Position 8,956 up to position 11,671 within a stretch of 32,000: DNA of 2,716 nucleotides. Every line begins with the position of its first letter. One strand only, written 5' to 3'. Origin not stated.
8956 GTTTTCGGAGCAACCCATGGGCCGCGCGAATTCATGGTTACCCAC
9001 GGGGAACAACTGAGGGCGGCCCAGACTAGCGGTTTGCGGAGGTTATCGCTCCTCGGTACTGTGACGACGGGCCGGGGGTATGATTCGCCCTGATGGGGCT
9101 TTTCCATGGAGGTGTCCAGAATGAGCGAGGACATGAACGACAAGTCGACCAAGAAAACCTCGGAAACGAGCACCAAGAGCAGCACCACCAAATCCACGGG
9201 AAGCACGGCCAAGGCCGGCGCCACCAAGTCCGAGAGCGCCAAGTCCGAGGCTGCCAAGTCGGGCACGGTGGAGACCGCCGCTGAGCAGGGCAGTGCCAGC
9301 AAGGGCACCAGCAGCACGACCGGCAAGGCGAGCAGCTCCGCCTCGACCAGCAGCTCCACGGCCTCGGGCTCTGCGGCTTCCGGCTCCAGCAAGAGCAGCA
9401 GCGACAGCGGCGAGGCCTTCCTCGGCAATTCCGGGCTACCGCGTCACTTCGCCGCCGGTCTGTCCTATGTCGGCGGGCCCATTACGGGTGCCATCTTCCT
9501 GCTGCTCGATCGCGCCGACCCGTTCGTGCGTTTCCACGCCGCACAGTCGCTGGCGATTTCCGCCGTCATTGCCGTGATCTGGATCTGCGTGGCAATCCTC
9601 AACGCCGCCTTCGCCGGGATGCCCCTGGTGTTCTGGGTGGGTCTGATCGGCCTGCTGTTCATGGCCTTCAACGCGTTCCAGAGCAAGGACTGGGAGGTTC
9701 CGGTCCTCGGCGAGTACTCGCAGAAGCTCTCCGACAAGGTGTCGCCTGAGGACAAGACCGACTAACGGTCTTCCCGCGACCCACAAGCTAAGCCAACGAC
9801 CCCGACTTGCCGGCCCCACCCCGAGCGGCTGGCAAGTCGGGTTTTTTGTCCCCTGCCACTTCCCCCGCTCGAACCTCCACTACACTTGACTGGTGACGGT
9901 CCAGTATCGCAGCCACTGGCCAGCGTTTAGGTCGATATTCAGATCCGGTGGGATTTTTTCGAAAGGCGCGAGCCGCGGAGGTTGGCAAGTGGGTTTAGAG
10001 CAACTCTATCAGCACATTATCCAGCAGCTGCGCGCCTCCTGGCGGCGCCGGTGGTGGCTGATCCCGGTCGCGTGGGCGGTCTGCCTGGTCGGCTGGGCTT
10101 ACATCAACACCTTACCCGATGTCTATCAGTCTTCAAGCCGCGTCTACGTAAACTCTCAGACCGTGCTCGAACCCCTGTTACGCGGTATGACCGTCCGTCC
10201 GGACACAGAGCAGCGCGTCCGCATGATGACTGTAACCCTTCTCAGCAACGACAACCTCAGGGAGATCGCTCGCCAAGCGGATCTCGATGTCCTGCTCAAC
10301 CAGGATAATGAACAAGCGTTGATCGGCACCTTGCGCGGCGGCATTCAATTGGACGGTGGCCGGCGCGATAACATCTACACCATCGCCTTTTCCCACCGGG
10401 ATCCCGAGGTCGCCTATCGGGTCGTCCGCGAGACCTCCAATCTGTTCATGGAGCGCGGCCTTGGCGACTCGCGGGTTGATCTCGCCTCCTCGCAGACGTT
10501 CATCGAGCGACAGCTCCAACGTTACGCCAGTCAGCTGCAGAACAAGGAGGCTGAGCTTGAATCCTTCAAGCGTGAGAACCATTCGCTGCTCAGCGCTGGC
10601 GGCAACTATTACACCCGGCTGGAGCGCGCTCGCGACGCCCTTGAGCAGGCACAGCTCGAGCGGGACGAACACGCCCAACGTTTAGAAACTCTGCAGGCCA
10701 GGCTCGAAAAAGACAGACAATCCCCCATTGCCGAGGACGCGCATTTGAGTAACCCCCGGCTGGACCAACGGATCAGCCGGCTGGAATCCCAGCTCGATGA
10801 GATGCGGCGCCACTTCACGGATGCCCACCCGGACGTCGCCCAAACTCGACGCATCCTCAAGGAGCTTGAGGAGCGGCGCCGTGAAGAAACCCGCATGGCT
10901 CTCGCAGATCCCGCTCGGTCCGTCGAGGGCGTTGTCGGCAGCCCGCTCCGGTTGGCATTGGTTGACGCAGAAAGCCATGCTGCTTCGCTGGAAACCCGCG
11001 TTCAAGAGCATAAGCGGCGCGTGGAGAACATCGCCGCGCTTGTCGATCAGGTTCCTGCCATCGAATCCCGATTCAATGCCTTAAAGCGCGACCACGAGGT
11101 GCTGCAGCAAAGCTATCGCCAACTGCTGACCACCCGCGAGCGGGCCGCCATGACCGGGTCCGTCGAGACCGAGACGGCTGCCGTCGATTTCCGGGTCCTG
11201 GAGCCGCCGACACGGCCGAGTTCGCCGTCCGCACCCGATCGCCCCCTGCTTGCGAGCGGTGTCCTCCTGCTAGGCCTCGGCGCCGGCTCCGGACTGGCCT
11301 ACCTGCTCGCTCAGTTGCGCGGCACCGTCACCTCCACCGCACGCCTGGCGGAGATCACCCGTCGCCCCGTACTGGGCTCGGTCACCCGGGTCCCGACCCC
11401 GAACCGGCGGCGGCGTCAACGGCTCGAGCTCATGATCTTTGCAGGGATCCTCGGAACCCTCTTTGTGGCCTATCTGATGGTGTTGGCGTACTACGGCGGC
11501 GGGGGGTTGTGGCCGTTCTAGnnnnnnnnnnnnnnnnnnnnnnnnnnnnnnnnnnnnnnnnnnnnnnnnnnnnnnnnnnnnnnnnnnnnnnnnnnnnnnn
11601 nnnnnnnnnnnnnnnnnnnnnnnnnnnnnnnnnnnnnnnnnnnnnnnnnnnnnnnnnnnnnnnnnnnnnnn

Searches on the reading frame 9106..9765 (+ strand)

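Call 3: search_protein_families(library=pfam, proteins=[window:9106-9765:+], max_evalue=0.01)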
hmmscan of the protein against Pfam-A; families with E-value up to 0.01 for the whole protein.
window:9106-9765:+ (219 aa): 2 families
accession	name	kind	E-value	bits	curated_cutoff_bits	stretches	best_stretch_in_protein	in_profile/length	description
PF09685.15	DUF4870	-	5.9e-05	23.5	25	1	122-195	20-94/107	Domain of unknown function (DUF4870)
PF11168.14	DUF2955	-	0.0032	17.8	25.5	1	131-196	33-94/140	Protein of unknown function (DUF2955)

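Call 50: search_protein_families(library=ncbifam, proteins=[window:9106-9765:+], max_evalue=0.00001)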
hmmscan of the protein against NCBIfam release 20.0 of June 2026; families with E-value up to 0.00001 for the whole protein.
window:9106-9765:+ (219 aa): 0 families

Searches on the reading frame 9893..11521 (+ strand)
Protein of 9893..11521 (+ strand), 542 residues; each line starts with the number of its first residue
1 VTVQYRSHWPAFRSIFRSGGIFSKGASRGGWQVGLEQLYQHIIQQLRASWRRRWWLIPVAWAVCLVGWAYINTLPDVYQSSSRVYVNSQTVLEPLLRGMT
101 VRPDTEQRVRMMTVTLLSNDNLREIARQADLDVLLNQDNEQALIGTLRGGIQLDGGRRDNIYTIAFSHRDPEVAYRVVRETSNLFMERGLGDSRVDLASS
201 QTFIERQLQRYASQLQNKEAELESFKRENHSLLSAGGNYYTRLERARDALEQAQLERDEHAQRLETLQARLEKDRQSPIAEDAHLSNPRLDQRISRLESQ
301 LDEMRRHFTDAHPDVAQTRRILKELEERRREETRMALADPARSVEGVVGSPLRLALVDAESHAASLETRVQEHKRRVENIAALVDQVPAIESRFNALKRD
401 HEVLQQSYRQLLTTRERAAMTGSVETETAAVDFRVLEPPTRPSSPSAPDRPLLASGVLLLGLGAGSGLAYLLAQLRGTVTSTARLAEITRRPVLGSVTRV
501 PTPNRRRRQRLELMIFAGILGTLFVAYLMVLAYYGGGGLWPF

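Call 3: search_protein_families(library=pfam, proteins=[window:9893-11521:+], max_evalue=0.01)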
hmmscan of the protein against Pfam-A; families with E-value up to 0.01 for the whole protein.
window:9893-11521:+ (542 aa): 5 families
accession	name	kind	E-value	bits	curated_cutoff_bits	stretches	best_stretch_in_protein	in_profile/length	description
PF02706.20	Wzz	-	3.2e-06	27.8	25.5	1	49-127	12-89/91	Chain length determinant protein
PF13807.11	GNVR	-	4.1e-05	23.9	27.7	1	396-471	8-79/82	G-rich domain on putative tyrosine kinase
PF13851.11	GAS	-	0.0001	22.2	32.3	0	352-417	59-124/200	Growth-arrest specific micro-tubule binding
PF01920.25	Prefoldin_2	-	0.00032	21.1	27.6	1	176-232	46-102/106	Prefoldin subunit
PF13567.11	DUF4131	-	0.0028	17.8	31.6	0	46-101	25-73/165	Domain of unknown function (DUF4131)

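Call 49: search_protein_families(library=ncbifam, proteins=[window:9893-11521:+], max_evalue=0.00001)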
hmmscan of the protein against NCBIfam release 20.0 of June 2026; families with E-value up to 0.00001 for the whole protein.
window:9893-11521:+ (542 aa): 5 families
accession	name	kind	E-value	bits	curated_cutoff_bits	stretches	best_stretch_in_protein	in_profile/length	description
TIGR03007.1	pepcterm_ChnLen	equivalog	3.2e-140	467.7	278.85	1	41-533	2-496/498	XrtA system polysaccharide chain length determinant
TIGR03017.1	EpsF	equivalog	1.1e-12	47.4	422.75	1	134-497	106-443/444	chain length determinant protein EpsF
TIGR01005.1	eps_transp_fam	subfamily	8e-08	30.9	411.7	1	157-498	152-478/754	exopolysaccharide transport protein family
TIGR02169.1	SMC_prok_A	equivalog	4.7e-07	27.9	729.4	1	188-420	685-911/1165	chromosome segregation protein SMC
TIGR02168.1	SMC_prok_B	equivalog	3.2e-06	25.2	567.35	1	196-431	718-949/1181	chromosome segregation protein SMC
